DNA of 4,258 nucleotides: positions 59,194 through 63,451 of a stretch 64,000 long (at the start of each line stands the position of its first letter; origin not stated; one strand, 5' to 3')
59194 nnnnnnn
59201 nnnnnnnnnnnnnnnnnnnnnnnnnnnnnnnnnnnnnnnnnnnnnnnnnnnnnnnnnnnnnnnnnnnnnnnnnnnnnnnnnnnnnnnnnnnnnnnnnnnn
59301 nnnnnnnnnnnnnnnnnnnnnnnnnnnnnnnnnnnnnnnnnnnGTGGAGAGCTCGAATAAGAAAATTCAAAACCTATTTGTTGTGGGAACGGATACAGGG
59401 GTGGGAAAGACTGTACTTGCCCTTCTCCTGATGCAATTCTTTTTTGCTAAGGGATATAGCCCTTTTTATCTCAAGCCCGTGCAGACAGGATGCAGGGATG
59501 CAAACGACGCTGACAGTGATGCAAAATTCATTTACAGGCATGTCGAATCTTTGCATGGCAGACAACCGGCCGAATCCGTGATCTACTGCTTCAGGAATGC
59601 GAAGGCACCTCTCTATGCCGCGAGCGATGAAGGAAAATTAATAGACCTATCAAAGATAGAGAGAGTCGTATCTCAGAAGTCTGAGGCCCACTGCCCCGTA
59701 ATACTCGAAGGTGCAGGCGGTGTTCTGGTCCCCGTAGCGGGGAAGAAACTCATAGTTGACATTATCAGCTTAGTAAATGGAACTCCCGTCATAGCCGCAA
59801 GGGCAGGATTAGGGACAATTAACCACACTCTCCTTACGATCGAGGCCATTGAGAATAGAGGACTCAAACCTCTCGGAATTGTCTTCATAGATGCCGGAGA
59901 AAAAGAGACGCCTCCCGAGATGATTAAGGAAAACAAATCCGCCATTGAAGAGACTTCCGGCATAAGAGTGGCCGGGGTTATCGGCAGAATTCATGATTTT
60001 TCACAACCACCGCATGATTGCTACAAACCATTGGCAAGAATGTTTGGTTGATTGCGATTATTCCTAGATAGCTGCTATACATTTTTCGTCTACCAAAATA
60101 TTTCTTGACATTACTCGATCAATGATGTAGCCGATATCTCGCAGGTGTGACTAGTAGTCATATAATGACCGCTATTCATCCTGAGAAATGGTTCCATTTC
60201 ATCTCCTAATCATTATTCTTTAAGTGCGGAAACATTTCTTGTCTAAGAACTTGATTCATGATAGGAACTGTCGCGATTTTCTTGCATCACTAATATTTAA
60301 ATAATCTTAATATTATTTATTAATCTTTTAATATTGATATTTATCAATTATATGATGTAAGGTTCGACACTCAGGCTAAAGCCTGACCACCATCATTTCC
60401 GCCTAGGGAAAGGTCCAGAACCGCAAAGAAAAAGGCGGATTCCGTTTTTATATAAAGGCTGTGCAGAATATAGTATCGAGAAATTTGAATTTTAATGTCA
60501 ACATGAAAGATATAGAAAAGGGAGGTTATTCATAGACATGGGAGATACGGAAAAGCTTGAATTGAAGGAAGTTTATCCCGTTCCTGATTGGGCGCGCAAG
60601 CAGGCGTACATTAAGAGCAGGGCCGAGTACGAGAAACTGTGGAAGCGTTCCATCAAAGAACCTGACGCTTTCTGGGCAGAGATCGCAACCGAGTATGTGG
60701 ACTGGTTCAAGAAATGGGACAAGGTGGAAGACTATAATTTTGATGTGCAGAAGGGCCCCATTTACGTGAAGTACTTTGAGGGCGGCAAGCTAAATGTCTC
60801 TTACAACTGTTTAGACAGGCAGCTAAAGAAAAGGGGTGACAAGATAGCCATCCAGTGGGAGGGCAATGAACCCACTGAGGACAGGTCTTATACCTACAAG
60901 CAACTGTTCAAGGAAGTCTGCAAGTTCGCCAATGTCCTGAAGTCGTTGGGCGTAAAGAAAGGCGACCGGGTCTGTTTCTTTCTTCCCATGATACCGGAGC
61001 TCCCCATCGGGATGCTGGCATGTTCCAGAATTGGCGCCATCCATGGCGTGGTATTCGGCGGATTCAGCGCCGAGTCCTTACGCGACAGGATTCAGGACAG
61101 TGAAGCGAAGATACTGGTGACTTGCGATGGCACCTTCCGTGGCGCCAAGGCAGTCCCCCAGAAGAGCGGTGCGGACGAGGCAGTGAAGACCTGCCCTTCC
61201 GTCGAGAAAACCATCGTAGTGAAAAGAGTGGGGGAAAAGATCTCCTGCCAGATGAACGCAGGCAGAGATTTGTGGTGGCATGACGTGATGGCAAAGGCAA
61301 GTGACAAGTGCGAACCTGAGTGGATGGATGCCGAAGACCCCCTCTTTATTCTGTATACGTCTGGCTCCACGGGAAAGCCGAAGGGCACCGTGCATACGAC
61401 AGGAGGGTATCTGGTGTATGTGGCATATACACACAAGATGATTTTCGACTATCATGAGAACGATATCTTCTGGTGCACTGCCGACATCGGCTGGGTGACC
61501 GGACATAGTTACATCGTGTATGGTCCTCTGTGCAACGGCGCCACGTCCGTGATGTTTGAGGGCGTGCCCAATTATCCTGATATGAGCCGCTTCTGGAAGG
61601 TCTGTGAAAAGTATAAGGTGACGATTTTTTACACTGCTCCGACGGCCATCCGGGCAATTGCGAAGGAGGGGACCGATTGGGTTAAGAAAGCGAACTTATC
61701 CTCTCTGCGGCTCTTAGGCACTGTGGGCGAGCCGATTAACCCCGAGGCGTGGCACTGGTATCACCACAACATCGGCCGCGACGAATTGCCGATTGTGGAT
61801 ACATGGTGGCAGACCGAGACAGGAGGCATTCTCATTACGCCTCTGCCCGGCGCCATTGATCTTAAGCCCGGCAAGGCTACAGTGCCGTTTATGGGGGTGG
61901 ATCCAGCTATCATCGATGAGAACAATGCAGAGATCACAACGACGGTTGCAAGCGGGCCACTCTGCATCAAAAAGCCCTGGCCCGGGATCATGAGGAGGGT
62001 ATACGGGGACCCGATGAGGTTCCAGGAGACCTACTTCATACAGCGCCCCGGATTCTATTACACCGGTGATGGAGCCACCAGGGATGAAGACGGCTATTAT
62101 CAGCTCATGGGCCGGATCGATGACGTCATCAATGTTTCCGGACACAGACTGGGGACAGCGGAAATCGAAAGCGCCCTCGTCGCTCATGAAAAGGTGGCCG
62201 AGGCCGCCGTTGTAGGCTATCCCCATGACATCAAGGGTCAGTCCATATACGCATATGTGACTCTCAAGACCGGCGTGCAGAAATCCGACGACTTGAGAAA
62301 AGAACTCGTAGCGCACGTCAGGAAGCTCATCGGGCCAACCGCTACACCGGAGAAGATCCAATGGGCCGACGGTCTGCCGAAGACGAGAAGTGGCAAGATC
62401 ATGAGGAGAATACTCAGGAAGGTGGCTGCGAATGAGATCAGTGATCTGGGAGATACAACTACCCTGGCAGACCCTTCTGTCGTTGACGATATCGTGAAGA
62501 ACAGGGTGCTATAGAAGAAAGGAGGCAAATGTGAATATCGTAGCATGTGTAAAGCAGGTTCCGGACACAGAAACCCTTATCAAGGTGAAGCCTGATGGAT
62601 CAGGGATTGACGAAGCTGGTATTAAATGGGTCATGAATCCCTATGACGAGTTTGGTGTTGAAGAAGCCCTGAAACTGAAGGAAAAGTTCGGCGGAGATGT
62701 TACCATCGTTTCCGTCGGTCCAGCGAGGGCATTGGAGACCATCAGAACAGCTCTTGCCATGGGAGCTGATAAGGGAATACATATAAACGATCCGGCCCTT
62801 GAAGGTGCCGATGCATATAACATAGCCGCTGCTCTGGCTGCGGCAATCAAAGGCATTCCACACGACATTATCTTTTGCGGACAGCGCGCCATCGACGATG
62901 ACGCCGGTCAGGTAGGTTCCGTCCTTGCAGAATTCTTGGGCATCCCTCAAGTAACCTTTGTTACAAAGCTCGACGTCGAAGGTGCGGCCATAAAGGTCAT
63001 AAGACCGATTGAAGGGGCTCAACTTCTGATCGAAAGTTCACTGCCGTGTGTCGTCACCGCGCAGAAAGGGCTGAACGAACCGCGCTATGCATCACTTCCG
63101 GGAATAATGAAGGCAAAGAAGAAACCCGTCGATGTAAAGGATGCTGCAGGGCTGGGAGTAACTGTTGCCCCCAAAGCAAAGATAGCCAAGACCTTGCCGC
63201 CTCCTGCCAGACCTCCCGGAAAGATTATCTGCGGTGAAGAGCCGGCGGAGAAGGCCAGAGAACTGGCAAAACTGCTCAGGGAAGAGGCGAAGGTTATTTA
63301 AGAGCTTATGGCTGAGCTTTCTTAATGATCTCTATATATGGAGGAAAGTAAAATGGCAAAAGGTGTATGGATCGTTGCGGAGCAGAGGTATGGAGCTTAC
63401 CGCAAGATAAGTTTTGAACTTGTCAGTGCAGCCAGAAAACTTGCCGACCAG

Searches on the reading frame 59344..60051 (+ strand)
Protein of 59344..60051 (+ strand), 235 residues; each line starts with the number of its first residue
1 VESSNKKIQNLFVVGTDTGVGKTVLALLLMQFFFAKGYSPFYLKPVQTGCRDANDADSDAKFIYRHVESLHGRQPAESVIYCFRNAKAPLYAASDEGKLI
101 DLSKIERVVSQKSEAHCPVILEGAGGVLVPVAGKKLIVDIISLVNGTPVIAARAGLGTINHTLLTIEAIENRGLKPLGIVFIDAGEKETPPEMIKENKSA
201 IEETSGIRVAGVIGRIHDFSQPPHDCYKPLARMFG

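Call 61: search_protein_families(library=pfam, proteins=[window:59344-60051:+], max_evalue=0.001)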
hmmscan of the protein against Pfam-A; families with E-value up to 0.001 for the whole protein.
window:59344-60051:+ (235 aa): 2 families
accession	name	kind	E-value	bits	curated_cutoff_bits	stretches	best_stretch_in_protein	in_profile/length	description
PF13500.12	AAA_26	-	9.5e-39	133.7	27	1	9-221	1-196/198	AAA domain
PF01656.29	CbiA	-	2.4e-07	31.2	25.4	1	12-220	2-116/125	CobQ/CobB/MinD/ParA nucleotide binding domain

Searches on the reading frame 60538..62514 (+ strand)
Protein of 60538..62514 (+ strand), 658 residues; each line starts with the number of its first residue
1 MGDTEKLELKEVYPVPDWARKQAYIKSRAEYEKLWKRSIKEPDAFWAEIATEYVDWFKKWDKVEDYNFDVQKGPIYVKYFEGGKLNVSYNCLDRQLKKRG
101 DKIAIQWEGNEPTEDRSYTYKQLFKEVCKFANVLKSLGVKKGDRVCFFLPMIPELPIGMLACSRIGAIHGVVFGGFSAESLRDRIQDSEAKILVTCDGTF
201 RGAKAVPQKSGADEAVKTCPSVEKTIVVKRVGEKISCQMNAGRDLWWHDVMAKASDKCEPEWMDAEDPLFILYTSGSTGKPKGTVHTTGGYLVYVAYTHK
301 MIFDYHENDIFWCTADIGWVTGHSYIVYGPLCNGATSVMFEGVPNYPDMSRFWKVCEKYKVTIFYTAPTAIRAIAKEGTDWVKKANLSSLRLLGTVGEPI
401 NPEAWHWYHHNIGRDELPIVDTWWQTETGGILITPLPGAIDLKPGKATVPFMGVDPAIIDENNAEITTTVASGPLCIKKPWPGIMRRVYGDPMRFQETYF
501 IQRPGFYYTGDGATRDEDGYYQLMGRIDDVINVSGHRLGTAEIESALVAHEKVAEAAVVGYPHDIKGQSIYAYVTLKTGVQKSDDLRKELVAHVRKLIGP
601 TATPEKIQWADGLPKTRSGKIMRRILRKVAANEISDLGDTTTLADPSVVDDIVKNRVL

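Call 61: search_protein_families(library=pfam, proteins=[window:60538-62514:+], max_evalue=0.001)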
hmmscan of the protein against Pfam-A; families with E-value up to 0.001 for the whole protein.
window:60538-62514:+ (658 aa): 3 families
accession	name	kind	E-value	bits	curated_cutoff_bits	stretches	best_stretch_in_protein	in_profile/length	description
PF00501.34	AMP-binding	-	3.9e-88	296.3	29.9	1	92-486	1-381/384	AMP-binding enzyme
PF13193.12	AMP-binding_C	-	1.8e-26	93.3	24.5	1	542-620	1-76/76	AMP-binding enzyme C-terminal domain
PF16177.11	ACAS_N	-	1e-20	73.7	27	1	31-91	1-55/55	Acetyl-coenzyme A synthetase N-terminus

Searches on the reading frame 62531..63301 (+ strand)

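Call 61: search_protein_families(library=pfam, proteins=[window:62531-63301:+], max_evalue=0.001)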
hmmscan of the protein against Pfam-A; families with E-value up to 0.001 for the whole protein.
window:62531-63301:+ (256 aa): 1 family
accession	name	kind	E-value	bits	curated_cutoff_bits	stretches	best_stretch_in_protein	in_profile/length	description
PF01012.27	ETF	-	2.5e-49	167.9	26.7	1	26-206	4-179/181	Electron transfer flavoprotein domain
